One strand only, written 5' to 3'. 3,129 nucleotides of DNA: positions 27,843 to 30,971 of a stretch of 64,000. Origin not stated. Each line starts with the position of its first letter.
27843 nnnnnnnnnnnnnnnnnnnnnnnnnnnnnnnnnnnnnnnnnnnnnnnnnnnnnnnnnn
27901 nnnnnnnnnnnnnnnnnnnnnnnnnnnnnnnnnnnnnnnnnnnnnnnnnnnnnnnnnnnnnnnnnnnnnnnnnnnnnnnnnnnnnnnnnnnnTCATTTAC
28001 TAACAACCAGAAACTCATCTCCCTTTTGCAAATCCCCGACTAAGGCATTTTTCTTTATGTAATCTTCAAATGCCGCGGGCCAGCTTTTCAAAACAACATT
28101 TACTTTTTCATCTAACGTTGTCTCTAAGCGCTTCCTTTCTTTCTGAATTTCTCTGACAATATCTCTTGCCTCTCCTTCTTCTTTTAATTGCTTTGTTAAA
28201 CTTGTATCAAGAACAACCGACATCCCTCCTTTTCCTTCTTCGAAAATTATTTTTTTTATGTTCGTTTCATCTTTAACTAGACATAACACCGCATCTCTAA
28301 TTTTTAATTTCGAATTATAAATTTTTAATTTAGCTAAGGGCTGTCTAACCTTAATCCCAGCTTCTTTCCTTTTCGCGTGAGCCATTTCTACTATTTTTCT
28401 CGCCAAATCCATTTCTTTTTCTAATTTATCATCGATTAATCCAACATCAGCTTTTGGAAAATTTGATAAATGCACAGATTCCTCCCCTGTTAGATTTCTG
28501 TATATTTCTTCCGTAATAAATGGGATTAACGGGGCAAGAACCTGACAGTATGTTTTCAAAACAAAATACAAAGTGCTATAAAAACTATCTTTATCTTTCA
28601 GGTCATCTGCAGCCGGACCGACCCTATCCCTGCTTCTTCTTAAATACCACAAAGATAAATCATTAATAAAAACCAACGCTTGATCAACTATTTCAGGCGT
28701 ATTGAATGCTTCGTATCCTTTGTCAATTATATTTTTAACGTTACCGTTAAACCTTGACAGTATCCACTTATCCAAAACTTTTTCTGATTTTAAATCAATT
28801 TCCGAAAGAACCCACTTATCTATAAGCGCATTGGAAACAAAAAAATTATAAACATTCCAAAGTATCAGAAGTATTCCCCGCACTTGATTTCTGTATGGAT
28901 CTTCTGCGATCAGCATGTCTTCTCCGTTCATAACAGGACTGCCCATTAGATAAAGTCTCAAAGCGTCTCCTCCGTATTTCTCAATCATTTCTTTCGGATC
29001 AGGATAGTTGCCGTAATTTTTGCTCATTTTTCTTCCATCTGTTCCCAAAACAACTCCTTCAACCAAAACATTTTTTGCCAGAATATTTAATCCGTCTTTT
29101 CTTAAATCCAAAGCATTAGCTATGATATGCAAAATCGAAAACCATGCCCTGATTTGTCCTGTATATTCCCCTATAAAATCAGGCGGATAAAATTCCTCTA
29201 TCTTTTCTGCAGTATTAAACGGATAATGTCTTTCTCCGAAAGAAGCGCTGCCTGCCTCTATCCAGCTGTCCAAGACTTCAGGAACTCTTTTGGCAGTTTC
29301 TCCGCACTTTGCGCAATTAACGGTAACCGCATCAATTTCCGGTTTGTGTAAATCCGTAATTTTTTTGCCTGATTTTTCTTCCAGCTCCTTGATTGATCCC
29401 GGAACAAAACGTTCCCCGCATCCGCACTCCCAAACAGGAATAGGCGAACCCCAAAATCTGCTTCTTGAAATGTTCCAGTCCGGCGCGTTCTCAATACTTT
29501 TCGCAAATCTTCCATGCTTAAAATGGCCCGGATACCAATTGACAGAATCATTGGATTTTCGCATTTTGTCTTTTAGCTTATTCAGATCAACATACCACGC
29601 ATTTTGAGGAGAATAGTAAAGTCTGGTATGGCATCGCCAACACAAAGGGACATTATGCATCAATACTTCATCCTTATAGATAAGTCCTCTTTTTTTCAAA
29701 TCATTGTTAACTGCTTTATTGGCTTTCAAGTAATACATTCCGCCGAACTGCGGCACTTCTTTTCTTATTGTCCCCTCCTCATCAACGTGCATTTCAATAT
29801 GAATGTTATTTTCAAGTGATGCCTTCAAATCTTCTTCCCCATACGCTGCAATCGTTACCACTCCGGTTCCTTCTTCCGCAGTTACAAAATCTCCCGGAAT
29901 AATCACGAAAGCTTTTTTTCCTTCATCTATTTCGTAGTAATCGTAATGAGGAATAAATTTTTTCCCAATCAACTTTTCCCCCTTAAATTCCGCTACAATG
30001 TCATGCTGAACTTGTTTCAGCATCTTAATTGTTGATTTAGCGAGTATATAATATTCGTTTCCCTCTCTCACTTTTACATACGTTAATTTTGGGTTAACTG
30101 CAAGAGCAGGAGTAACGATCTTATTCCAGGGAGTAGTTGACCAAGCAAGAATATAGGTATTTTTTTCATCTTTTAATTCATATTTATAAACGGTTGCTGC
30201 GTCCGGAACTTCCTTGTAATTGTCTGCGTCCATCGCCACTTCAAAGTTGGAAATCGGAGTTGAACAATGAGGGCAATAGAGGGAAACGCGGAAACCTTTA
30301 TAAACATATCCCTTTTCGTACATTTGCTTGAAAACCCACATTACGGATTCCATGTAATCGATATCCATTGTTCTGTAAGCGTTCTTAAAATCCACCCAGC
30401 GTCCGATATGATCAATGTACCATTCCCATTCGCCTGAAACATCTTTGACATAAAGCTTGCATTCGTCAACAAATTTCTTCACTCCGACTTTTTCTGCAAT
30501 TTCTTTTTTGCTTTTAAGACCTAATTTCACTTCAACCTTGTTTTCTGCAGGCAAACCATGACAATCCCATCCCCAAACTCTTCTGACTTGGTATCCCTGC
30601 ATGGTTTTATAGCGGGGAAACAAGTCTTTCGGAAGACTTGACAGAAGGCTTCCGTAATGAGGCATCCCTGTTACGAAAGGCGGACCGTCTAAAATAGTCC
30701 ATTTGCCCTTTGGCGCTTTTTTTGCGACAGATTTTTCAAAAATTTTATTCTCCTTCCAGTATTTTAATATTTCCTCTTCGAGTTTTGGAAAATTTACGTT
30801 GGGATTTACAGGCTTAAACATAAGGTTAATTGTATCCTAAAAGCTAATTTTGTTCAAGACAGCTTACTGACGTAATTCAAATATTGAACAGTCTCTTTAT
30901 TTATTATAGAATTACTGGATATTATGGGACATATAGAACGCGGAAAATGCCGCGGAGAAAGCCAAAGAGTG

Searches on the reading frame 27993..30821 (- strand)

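Call 86: search_protein_families(library=pfam, proteins=[window:27993-30821:-], max_evalue=0.001)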
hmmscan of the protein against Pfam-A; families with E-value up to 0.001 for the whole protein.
window:27993-30821:- (942 aa): 4 families
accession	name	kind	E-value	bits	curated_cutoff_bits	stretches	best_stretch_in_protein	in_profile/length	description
PF00133.28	tRNA-synt_1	-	3.3e-112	375.7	22.7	1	18-633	2-410/414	tRNA synthetases class I (I, L, M and V)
PF08264.19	Anticodon_1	-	2.6e-30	105.7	25.1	1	684-830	1-145/148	Anticodon-binding domain of tRNA ligase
PF09334.17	tRNA-synt_1g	-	3.6e-18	65.9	20.1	1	48-194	8-134/391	tRNA synthetases class I (M)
PF19302.4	DUF5915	-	2.4e-09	37.4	27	1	799-932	37-171/195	Domain of unknown function (DUF5915)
